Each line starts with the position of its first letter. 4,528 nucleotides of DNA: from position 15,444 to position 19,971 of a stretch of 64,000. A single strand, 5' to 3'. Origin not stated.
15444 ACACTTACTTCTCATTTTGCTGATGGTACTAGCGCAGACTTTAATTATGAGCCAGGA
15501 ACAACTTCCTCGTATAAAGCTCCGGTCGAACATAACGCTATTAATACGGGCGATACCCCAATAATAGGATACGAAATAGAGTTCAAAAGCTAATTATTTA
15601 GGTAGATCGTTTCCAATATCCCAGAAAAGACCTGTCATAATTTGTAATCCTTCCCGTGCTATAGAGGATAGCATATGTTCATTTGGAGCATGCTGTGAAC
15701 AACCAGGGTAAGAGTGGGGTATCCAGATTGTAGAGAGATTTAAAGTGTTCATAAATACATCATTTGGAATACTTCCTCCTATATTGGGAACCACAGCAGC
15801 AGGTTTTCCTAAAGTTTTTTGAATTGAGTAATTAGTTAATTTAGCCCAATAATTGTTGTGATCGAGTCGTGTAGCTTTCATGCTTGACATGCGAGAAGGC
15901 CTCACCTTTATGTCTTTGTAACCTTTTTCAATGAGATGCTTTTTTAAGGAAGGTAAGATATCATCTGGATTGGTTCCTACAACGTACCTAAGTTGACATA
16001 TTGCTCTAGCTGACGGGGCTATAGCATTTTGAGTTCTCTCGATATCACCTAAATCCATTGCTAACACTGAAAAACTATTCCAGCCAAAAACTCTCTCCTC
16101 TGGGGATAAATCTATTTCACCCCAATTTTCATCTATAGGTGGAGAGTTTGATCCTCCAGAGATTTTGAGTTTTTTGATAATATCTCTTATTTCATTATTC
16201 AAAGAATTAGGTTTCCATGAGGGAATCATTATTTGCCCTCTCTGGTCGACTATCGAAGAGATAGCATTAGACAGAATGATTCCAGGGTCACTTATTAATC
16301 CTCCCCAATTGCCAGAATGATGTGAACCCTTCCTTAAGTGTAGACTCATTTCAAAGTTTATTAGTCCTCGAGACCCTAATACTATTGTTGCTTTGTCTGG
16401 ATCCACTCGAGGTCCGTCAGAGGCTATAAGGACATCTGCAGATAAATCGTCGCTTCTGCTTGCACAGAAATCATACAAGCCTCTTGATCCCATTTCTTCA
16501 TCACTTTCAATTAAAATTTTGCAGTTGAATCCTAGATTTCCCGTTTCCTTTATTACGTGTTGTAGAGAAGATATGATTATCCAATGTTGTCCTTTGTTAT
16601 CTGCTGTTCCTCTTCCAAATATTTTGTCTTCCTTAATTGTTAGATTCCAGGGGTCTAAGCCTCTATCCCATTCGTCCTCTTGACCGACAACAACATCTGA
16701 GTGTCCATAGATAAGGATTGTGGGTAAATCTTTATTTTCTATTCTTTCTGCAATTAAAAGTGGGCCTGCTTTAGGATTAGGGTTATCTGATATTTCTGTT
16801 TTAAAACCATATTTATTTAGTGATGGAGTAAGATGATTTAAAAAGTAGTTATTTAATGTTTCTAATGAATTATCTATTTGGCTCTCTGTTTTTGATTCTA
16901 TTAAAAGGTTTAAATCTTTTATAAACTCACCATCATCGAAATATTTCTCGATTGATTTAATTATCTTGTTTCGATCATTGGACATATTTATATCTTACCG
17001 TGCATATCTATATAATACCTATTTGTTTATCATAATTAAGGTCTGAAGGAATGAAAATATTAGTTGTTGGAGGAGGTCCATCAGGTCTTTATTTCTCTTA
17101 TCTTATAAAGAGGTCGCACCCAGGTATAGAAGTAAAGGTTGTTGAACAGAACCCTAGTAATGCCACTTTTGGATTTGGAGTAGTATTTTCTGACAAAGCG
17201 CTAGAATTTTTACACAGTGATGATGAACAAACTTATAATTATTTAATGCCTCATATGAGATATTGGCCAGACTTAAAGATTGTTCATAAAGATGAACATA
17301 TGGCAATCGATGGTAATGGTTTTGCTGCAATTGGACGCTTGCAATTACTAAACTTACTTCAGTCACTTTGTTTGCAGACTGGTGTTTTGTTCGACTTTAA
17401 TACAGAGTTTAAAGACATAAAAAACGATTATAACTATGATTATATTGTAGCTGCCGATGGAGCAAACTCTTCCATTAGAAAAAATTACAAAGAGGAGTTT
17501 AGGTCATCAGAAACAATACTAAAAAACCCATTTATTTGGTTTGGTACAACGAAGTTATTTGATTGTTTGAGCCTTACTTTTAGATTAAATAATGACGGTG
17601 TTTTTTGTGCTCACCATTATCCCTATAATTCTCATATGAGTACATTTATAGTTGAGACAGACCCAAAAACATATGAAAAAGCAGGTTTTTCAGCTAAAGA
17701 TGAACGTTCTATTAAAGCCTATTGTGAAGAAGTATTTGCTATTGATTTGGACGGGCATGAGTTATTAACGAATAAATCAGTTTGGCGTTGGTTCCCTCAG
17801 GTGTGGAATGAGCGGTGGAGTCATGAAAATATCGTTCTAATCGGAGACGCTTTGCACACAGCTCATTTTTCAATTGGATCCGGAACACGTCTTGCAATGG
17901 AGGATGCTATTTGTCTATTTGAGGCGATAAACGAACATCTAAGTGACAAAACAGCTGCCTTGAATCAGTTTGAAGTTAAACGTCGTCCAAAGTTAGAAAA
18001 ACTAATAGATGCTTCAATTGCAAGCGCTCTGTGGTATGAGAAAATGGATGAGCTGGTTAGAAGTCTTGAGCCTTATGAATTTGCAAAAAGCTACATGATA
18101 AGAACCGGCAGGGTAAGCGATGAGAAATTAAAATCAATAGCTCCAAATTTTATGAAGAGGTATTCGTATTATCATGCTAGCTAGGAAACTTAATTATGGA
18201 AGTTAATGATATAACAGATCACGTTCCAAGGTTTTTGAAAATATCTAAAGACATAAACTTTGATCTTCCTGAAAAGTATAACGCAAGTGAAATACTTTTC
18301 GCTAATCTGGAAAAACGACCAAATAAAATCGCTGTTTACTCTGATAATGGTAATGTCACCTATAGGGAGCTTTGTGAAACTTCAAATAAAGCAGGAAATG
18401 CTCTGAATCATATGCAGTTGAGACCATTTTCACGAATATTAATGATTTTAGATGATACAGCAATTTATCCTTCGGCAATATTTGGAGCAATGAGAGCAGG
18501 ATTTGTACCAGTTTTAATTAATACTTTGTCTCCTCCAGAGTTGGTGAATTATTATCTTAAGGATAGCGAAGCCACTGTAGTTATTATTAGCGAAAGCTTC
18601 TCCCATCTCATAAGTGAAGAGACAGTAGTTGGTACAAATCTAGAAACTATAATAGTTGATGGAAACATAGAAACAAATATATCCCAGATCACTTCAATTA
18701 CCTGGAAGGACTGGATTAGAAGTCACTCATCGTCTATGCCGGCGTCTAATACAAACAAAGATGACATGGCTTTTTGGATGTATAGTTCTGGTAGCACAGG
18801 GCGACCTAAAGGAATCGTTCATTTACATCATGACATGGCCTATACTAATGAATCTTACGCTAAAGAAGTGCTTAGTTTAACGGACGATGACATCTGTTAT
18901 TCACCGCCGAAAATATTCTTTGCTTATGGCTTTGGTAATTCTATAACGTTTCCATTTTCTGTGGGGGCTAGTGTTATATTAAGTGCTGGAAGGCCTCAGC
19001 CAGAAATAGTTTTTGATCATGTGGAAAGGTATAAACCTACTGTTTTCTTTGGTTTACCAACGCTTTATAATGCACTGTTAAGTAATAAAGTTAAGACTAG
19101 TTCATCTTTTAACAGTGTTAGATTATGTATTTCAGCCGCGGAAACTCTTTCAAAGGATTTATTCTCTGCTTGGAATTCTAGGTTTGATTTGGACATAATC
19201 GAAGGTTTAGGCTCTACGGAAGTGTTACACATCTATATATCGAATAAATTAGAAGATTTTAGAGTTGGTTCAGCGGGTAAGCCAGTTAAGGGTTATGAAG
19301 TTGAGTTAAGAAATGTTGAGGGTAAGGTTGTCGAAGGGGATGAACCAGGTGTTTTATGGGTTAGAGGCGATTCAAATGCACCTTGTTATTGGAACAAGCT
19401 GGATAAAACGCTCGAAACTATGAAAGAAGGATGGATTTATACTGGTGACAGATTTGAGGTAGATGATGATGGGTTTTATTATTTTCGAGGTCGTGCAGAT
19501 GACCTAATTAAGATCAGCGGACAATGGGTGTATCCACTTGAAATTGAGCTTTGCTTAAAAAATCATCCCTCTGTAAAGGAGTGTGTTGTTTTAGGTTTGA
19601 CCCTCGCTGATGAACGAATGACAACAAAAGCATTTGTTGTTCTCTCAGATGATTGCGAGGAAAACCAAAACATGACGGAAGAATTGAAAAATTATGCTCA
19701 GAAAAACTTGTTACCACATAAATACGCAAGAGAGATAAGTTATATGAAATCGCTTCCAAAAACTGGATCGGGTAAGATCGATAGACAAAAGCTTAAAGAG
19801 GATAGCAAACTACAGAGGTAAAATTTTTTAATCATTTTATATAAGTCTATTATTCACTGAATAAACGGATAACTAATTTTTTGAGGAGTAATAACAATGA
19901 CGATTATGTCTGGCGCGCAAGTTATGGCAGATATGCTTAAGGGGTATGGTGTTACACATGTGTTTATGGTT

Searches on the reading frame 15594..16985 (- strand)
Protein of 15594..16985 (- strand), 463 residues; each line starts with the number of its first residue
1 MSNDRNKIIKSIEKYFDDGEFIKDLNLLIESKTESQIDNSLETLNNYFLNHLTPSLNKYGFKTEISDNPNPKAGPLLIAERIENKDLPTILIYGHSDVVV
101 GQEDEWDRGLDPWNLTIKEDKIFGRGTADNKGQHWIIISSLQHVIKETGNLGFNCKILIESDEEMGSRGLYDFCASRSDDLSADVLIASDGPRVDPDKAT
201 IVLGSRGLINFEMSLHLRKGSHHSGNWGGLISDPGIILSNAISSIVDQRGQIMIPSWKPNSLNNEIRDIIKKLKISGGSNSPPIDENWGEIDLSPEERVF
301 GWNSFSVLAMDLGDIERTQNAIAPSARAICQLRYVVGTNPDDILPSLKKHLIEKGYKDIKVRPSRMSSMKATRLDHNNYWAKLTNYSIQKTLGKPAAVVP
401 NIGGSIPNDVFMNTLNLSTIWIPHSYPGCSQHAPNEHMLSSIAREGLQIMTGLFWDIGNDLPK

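Call 8: search_protein_families(library=pfam, proteins=[window:15594-16985:-])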
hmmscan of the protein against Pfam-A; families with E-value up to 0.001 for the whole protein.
window:15594-16985:- (463 aa): 1 family
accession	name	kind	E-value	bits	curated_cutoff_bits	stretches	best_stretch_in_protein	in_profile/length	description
PF01546.33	Peptidase_M20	-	1.9e-17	64.3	24.6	1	91-453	1-203/206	Peptidase family M20/M25/M40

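Call 50: search_protein_families(library=ncbifam, proteins=[window:15594-16985:-], max_evalue=1e-10)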
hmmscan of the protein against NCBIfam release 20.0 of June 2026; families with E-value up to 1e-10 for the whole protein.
window:15594-16985:- (463 aa): 15 families
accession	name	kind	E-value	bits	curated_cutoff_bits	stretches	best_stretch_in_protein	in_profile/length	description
NF005478.0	PRK07079.1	subfamily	7.6e-193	641.7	330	1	4-460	2-457/469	hypothetical protein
NF006053.0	PRK08201.1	equivalog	9.8e-50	169.8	441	1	72-453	64-449/458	dipeptidase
NF005914.0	PRK07907.1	subfamily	8.5e-49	166.6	300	1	50-438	48-434/456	hypothetical protein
NF006579.0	PRK09104.1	subfamily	9.2e-44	150.2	327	1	50-438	48-443/465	hypothetical protein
NF005034.0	PRK06446.1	subfamily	1.5e-39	136.1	369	1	31-438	14-414/436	hypothetical protein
TIGR01910.1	DapE-ArgE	subfamily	1.1e-20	74.1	217.6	1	26-224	5-193/373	ArgE/DapE family deacylase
NF006399.0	PRK08651.1-2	equivalog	4.6e-18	65.4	381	1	51-276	33-246/405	succinyl-diaminopimelate desuccinylase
TIGR01892.1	AcOrn-deacetyl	equivalog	8.2e-16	58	297.7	1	43-178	15-146/365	acetylornithine deacetylase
NF003474.0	PRK05111.1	equivalog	3.8e-15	55.7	460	1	20-178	7-159/383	acetylornithine deacetylase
NF010589.0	PRK13983.1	equivalog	9.9e-15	54.4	333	1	63-168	60-165/409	M20 family metallo-hydrolase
NF005710.0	PRK07522.1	subfamily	6.8e-14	51.8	412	1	44-175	27-153/391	acetylornithine deacetylase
NF006596.0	PRK09133.1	subfamily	9.3e-14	50.8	349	1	55-192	69-205/474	hypothetical protein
NF009557.0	PRK13009.1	equivalog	1.8e-13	50.4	284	1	49-168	26-143/377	succinyl-diaminopimelate desuccinylase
TIGR01246.1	dapE_proteo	equivalog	3e-12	46.2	361.8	1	51-168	24-139/370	succinyl-diaminopimelate desuccinylase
NF006365.0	PRK08588.1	subfamily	9.9e-12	44.8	289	1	50-187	31-163/383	succinyl-diaminopimelate desuccinylase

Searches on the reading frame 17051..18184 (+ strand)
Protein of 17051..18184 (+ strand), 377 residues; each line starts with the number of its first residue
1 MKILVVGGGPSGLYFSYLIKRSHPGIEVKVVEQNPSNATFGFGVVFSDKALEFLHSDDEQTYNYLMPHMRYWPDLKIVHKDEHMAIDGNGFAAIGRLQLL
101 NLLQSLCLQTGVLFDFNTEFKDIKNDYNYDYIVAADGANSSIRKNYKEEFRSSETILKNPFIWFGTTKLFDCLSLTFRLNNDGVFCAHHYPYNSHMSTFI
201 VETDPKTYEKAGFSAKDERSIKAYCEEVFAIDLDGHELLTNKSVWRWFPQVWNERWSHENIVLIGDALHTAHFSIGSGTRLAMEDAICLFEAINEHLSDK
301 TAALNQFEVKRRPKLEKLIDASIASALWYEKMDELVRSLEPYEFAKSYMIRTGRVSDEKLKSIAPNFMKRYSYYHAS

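Call 8: search_protein_families(library=pfam, proteins=[window:17051-18184:+])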
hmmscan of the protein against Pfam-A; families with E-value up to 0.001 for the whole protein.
window:17051-18184:+ (377 aa): 3 families
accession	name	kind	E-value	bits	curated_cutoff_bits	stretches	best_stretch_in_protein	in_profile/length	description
PF01494.25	FAD_binding_3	-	7.8e-20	71.8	22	1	2-321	3-348/349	FAD binding domain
PF13450.12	NAD_binding_8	-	9.8e-05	23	21.9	1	5-35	1-29/68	NAD(P)-binding Rossmann-like domain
PF05834.18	Lycopene_cycl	-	0.00095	18.8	23.4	0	3-137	2-127/380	Lycopene cyclase protein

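Call 50: search_protein_families(library=ncbifam, proteins=[window:17051-18184:+], max_evalue=1e-10)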
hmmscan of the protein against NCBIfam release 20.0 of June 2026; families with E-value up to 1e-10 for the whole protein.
window:17051-18184:+ (377 aa): 10 families
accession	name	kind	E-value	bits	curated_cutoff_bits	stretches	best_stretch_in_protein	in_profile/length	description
NF006101.0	PRK08255.1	equivalog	3.9e-114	382.4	1078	1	1-372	1-381/768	bifunctional salicylyl-CoA 5-hydroxylase/oxidoreductase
NF053547.1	violacein_VioD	equivalog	7.3e-70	235.6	620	1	2-353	1-353/372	flavin-dependent violacein biosynthesis monooxygenase VioD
NF005313.0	PRK06847.1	subfamily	3.7e-24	85.4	372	1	2-324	6-346/375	hypothetical protein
NF005243.0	PRK06753.1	equivalog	1.2e-18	67.2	365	0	256-322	267-331/374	hypothetical protein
NF005452.0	PRK07045.1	equivalog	5.1e-14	52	397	1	132-337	157-366/388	putative monooxygenase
NF005720.0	PRK07538.1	subfamily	6.7e-14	51.6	400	0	254-321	294-360/418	hypothetical protein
NF006021.0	PRK08163.1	equivalog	2.8e-13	49.6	459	0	189-315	216-343/398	3-hydroxybenzoate 6-monooxygenase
NF005566.0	PRK07236.1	subfamily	7.9e-13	48.1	333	0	254-322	300-368/386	hypothetical protein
NF033623.1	urate_HpxO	equivalog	1.3e-11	44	500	0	255-320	272-337/381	FAD-dependent urate hydroxylase HpxO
NF004829.0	PRK06183.1-3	subfamily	9.5e-11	41.1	390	0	248-324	277-355/520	bifunctional 3-(3-hydroxy-phenyl)propionate/3-hydroxycinnamic acid hydroxylase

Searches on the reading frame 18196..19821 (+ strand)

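Call 8: search_protein_families(library=pfam, proteins=[window:18196-19821:+])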
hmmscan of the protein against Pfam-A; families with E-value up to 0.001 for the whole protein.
window:18196-19821:+ (541 aa): 2 families
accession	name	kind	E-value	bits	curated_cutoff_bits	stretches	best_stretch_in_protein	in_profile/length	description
PF00501.34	AMP-binding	-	4.8e-72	243.3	29.9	1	36-399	3-384/384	AMP-binding enzyme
PF13193.12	AMP-binding_C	-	1.4e-12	48.8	24.5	1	449-527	1-76/76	AMP-binding enzyme C-terminal domain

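Call 50: search_protein_families(library=ncbifam, proteins=[window:18196-19821:+], max_evalue=1e-10)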
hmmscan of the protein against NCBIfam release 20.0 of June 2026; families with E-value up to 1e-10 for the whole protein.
window:18196-19821:+ (541 aa): 97 families (the best 25 are shown)
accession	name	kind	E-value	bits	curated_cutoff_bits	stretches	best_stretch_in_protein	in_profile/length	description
TIGR02262.1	benz_CoA_lig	subfamily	1.3e-151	505.9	375.25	1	26-535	1-507/508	benzoate-CoA ligase family protein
NF053567.1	HBDA_AROS1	equivalog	3.4e-108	362.3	1000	1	32-535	17-517/523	3-hydroxybenzoate--CoA ligase HbdA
NF004837.0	PRK06187.1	subfamily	1.5e-98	330.4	476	1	29-538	9-523/531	long-chain-fatty-acid--CoA ligase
NF047394.1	AcylCoAsynMbcS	equivalog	7.2e-76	255.9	850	1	25-537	9-520/525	acyl-CoA synthetase MbcS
NF003313.0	PRK04319.1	equivalog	2.9e-72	243.7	729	1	50-534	71-558/574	acetate--CoA ligase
NF004114.0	PRK05605.1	equivalog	7.5e-65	219.3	766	1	169-536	197-568/575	long-chain-fatty-acid--CoA ligase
NF006523.0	PRK08974.1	equivalog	1.1e-64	218.6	884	2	186-538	203-554/561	long-chain-fatty-acid--CoA ligase FadD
TIGR03098.1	ligase_PEP_1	hypoth_equivalog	2.2e-63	214.5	592.35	1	32-535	4-516/517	acyl-CoA ligase (AMP-forming), exosortase A system-associated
NF005702.0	PRK07514.1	subfamily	2.2e-63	214.4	558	1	31-537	6-500/506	malonyl-CoA synthase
NF005307.0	PRK06839.1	equivalog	3e-63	214.2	748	1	41-537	15-493/496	o-succinylbenzoate--CoA ligase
NF006182.0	PRK08316.1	subfamily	3.9e-62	210.4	663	1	34-536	17-516/523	fatty acyl-CoA synthetase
NF004229.0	PRK05677.1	subfamily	2.3e-59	201.3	879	2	177-537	195-555/563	long-chain-fatty-acid--CoA ligase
NF006181.0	PRK08314.1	subfamily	3.7e-59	200.4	705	1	33-538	29-555/563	long-chain-fatty-acid--CoA ligase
NF004716.0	PRK06060.1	equivalog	2.1e-58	198.1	1228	1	187-537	143-490/705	p-hydroxybenzoic acid--AMP ligase FadD22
NF005463.0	PRK07059.1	subfamily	1.3e-57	195.5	869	1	25-536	20-555/557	long-chain-fatty-acid--CoA ligase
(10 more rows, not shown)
